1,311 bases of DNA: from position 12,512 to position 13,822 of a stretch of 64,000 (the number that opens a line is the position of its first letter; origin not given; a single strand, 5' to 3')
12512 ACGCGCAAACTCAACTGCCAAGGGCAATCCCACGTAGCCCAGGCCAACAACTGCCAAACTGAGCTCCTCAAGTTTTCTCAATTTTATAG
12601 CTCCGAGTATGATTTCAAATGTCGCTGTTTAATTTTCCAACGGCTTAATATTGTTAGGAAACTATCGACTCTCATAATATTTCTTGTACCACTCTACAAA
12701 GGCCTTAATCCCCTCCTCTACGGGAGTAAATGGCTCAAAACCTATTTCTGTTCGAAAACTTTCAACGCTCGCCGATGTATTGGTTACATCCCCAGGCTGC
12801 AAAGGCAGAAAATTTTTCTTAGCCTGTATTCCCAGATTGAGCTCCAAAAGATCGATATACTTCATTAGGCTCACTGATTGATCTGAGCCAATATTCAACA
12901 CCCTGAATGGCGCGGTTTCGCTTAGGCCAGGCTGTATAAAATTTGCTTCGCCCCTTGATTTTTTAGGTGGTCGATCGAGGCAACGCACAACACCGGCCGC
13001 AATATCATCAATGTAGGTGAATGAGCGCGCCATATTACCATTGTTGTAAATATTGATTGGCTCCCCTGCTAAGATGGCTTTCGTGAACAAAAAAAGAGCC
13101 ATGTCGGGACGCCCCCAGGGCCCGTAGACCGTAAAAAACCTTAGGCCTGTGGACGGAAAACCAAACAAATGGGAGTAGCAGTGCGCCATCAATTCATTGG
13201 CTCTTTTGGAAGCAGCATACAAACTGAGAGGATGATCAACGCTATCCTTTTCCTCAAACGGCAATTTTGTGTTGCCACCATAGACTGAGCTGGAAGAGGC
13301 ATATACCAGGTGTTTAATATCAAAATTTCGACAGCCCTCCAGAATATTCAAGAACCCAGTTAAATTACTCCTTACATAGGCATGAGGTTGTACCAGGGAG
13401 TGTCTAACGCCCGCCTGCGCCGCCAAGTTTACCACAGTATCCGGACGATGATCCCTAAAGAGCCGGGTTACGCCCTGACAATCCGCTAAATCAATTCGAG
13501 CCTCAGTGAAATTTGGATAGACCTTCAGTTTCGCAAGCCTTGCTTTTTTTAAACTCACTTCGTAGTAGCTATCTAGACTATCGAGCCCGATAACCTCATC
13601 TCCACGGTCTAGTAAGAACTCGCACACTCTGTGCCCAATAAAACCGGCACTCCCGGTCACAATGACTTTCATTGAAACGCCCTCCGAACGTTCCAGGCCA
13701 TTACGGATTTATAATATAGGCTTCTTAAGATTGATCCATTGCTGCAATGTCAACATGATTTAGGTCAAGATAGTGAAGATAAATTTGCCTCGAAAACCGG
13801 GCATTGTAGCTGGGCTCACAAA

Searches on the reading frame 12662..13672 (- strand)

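Call 9: search_protein_families(library=ncbifam, proteins=[window:12662-13672:-], max_evalue=0.001)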
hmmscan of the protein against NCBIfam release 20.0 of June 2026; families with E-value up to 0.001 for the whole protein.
window:12662-13672:- (336 aa): 30 families (the best 25 are shown)
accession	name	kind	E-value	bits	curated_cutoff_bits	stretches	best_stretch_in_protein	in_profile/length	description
TIGR01181.1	dTDP_gluc_dehyt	equivalog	5.4e-40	137.4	365.1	1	2-331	1-313/321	dTDP-glucose 4,6-dehydratase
TIGR01179.1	galE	equivalog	2.3e-39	135.2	262.3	2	2-184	1-178/332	UDP-glucose 4-epimerase GalE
NF011728.1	PRK15181.1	equivalog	2.4e-32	112.3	760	1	3-330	18-338/348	Vi polysaccharide biosynthesis UDP-N-acetylglucosaminuronic acid C-4 epimerase TviC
TIGR04180.1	EDH_00030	hypoth_equivalog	2.7e-31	108.8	475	1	3-233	1-226/297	NAD-dependent 4,6-dehydratase LegB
NF007490.0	PRK10084.1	subfamily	5.9e-26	91.3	649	1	1-330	1-335/361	dTDP-glucose 4,6-dehydratase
TIGR02197.1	heptose_epim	equivalog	2.5e-25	89.3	274.6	1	3-331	1-315/316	ADP-glyceromanno-heptose 6-epimerase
NF007582.0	PRK10217.1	equivalog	5.1e-24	85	698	1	2-229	3-237/355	dTDP-glucose 4,6-dehydratase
NF007956.0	PRK10675.1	subfamily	5.2e-22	78.4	394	1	1-160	1-157/338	UDP-glucose 4-epimerase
TIGR02622.1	CDP_4_6_dhtase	equivalog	2.1e-21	76.4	278.45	1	2-170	6-172/352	CDP-glucose 4,6-dehydratase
TIGR01214.1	rmlD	equivalog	4.1e-18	65.5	224.05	1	2-234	1-199/285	dTDP-4-dehydrorhamnose reductase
NF043036.1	ErythonDh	equivalog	1.4e-16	60.6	325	1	1-207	1-203/321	D-erythronate dehydrogenase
NF042422.1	oxyalk_red_OleD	equivalog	2.9e-16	59.7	580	1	1-249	1-234/329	2-alkyl-3-oxoalkanoate reductase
NF047922.1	GDPFucSynFcl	equivalog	3e-15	56.4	500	1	57-331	34-303/308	GDP-L-fucose synthase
TIGR01472.1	gmd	equivalog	3.3e-15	56.1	415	1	3-171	3-174/342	GDP-mannose 4,6-dehydratase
NF008872.0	PRK11908.1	equivalog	2.8e-14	52.9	294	1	1-331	2-337/349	bifunctional UDP-4-keto-pentose/UDP-xylose synthase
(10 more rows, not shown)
